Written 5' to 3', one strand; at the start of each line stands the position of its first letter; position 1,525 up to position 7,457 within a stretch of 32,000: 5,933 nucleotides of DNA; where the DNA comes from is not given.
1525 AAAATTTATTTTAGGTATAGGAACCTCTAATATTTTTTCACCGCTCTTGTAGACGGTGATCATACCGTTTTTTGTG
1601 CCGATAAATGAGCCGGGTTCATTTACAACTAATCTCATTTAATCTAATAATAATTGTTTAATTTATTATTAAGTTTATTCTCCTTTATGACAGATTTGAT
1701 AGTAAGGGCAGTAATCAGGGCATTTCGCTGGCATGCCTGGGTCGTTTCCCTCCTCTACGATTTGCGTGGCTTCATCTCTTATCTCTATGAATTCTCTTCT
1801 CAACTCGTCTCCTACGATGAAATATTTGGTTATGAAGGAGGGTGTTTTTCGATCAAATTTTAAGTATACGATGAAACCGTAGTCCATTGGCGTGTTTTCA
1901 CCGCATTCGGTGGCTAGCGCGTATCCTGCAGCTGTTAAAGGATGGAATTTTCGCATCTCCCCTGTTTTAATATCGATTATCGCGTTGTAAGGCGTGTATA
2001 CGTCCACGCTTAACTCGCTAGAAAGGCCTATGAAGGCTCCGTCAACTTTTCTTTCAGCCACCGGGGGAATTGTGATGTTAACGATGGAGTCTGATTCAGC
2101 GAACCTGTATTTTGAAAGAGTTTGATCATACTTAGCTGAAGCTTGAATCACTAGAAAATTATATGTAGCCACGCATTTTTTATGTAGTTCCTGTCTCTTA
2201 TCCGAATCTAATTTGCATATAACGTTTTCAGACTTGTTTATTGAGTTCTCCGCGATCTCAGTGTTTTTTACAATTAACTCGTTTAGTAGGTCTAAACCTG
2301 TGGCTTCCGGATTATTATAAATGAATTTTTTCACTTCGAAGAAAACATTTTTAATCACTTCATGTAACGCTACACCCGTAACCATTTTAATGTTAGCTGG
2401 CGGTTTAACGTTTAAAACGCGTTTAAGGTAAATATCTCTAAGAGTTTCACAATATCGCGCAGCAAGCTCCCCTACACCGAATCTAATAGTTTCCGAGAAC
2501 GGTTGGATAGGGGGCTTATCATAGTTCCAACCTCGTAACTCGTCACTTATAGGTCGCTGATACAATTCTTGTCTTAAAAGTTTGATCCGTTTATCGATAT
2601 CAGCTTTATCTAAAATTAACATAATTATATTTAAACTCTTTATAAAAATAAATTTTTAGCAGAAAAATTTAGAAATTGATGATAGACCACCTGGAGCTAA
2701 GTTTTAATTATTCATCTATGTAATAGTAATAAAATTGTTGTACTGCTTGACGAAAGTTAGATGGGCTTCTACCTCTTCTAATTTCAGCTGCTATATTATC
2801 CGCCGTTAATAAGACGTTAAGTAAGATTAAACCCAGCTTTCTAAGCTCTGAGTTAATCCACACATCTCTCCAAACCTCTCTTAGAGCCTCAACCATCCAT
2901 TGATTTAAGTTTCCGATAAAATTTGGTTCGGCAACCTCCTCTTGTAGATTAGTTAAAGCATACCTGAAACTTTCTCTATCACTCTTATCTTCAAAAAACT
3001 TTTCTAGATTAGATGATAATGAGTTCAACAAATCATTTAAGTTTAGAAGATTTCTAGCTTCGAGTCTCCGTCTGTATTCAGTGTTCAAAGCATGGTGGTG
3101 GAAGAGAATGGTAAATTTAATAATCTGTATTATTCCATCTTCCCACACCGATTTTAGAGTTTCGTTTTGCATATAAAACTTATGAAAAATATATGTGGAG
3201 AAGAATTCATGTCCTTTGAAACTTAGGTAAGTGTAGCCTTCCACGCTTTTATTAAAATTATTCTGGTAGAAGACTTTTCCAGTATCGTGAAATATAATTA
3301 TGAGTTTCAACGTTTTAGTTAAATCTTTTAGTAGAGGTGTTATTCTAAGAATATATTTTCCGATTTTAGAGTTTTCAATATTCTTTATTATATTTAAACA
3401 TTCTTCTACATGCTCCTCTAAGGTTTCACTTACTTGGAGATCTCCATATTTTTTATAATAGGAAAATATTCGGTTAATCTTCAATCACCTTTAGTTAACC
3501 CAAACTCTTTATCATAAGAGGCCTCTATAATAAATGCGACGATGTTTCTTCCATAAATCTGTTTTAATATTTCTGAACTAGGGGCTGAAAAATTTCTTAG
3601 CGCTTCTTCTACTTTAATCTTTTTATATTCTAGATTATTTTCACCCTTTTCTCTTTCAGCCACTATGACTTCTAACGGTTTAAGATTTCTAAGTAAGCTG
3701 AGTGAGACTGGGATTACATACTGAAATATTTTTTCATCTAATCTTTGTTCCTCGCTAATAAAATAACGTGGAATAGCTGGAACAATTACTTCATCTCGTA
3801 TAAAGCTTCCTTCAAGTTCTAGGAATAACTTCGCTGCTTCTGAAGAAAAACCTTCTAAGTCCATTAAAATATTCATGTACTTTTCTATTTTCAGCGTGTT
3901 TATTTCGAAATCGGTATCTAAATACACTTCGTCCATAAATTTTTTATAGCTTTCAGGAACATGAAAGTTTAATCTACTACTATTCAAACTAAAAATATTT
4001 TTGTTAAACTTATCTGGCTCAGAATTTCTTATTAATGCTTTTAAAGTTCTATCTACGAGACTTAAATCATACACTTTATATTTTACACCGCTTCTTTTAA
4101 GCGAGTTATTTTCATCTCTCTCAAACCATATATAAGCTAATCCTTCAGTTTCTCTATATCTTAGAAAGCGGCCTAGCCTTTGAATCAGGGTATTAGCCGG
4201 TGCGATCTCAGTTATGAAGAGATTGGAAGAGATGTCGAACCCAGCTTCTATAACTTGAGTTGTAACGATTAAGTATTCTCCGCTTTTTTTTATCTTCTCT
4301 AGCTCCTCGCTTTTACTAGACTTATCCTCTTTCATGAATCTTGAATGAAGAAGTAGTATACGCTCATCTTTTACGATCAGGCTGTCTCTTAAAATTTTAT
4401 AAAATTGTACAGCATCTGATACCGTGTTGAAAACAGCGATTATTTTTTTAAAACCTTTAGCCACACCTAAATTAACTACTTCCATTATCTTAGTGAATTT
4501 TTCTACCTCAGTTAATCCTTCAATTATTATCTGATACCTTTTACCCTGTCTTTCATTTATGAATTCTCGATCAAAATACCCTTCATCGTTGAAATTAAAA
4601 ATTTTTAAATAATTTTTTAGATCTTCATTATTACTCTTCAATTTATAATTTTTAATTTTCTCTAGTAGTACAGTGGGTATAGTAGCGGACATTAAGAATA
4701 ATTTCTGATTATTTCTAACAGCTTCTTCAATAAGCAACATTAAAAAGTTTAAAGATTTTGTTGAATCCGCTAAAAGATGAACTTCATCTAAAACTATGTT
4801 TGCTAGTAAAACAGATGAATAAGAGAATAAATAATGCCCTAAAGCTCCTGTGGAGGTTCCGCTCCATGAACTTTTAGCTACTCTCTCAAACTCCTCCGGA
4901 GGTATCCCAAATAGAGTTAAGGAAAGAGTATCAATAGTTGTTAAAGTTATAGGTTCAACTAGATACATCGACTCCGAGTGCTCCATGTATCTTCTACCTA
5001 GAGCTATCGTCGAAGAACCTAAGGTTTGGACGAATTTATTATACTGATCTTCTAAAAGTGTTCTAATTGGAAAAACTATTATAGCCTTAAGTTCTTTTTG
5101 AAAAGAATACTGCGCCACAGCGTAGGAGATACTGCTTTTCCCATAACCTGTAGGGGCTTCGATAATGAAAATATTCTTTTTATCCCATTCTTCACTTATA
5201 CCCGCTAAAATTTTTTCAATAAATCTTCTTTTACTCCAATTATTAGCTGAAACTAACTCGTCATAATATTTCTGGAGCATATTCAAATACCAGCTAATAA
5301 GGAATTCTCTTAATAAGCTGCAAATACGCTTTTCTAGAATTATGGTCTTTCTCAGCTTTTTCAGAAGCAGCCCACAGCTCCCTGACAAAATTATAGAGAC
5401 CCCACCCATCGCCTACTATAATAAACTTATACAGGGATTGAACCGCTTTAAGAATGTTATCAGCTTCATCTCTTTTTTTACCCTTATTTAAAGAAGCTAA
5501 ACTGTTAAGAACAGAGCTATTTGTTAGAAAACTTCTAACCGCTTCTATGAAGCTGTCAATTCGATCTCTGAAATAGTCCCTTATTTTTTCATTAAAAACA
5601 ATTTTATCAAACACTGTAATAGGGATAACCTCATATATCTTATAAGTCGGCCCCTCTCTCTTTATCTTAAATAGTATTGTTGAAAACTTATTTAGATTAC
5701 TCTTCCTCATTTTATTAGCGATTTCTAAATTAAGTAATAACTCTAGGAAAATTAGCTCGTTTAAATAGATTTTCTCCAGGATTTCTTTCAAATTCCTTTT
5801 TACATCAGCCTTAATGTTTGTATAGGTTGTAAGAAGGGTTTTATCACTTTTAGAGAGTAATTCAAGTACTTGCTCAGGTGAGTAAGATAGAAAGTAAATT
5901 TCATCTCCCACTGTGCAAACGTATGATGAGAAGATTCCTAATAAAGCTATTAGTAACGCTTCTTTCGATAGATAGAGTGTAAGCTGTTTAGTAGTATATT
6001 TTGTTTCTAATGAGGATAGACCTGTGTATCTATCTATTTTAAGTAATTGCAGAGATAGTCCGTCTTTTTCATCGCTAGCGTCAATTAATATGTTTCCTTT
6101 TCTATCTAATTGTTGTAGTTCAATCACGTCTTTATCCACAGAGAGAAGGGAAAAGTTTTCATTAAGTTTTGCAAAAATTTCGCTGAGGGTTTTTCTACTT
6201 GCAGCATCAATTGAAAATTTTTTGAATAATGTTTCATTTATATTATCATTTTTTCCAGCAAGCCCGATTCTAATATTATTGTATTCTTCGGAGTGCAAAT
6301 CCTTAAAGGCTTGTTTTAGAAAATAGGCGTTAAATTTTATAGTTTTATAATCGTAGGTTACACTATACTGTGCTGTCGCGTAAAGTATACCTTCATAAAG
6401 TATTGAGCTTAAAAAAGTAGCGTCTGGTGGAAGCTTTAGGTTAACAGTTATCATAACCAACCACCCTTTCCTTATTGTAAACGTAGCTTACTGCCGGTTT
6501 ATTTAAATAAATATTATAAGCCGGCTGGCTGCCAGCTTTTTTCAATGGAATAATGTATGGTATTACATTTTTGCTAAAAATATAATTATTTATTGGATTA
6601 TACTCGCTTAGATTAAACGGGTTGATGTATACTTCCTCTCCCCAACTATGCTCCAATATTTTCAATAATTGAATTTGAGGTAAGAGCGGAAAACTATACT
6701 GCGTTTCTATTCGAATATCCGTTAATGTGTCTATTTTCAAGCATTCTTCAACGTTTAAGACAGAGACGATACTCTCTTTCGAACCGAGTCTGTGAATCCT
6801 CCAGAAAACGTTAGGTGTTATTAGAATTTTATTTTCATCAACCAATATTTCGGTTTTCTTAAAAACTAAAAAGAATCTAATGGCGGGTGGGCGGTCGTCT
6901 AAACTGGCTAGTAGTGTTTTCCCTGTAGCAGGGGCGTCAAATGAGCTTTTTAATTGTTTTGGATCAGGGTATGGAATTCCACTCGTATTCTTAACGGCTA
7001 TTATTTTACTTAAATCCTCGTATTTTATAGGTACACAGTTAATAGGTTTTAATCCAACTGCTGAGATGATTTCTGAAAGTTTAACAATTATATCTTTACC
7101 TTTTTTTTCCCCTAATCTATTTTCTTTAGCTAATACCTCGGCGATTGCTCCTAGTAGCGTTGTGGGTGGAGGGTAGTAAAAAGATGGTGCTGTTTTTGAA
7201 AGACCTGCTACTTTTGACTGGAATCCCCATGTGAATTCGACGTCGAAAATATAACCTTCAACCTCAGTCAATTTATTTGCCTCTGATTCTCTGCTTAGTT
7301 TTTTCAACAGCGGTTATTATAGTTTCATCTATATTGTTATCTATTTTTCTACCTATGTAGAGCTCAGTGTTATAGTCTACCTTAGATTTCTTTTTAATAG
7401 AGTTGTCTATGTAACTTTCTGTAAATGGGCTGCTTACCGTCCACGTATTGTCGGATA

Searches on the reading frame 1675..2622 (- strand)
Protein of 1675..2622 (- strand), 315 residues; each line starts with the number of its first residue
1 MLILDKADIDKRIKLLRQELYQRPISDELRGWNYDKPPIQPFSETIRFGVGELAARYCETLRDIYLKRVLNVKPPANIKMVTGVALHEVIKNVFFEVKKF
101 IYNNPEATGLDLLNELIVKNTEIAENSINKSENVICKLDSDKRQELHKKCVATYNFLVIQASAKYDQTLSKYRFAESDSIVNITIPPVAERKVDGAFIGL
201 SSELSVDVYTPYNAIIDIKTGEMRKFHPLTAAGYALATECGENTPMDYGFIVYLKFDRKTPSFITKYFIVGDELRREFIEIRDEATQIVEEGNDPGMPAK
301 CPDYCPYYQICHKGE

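Call 43: search_protein_families(library=pfam, proteins=[window:1675-2622:-], max_evalue=0.001)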
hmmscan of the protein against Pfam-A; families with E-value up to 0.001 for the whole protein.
window:1675-2622:- (315 aa): 1 family
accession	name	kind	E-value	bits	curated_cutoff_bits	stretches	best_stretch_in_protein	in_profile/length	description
PF06023.18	Csa1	-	4.7e-77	259.7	27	1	13-312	11-290/292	CRISPR-associated exonuclease Csa1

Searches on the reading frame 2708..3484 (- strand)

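Call 43: search_protein_families(library=pfam, proteins=[window:2708-3484:-], max_evalue=0.001)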
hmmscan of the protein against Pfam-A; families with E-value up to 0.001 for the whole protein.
window:2708-3484:- (258 aa): 1 family
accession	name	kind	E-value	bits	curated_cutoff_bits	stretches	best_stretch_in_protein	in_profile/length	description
PF01966.28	HD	-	0.00086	20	22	0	56-142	24-96/116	HD domain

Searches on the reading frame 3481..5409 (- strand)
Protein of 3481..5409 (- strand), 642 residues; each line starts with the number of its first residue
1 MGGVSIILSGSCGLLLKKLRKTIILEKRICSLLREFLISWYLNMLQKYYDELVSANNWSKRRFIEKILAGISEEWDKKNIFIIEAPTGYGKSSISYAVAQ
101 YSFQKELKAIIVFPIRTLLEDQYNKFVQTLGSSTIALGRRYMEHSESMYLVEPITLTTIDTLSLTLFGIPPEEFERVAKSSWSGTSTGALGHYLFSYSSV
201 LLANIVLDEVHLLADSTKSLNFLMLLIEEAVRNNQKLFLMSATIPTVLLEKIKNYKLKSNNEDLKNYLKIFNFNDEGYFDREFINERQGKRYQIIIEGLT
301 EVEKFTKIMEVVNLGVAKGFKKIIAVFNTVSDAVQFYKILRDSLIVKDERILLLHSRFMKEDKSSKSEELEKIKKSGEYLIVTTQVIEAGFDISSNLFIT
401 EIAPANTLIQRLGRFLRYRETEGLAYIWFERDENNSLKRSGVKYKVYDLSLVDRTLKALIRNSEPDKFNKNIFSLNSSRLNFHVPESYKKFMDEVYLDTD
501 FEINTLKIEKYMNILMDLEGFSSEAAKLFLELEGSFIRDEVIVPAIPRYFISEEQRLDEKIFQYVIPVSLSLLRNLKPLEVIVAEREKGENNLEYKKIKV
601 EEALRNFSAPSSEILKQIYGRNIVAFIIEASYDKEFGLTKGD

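Call 43: search_protein_families(library=pfam, proteins=[window:3481-5409:-], max_evalue=0.001)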
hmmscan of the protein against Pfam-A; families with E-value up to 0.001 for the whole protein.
window:3481-5409:- (642 aa): 4 families
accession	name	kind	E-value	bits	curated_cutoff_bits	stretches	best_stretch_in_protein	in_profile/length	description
PF22590.2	Cas3-like_C_2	-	2.7e-24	85.9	27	1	321-419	3-105/106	CRISPR-associated nuclease/helicase Cas3, C-terminal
PF00270.35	DEAD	-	1.6e-11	44.6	26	1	79-246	15-162/167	DEAD/DEAH box helicase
PF04851.21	ResIII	-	1.4e-09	38.5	22.5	1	63-244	11-162/164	Type III restriction enzyme, res subunit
PF00271.37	Helicase_C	-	4.4e-06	27.4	23.5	1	307-418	5-109/110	Helicase conserved C-terminal domain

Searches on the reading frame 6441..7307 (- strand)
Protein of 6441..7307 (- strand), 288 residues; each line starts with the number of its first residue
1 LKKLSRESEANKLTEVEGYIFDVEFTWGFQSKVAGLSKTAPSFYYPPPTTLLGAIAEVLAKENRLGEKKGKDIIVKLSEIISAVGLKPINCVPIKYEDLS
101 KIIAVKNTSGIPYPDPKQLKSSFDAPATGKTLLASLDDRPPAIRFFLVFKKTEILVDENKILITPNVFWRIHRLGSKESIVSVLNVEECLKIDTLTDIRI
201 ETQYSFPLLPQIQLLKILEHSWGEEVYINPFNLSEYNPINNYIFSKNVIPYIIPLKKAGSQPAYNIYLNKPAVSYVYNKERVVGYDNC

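Call 43: search_protein_families(library=pfam, proteins=[window:6441-7307:-], max_evalue=0.001)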
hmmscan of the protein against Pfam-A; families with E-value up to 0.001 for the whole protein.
window:6441-7307:- (288 aa): 1 family
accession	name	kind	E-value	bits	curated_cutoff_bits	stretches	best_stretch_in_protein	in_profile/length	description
PF09704.15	Cas_Cas5d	-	4.3e-05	24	23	1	25-188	8-155/217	CRISPR-associated protein (Cas_Cas5)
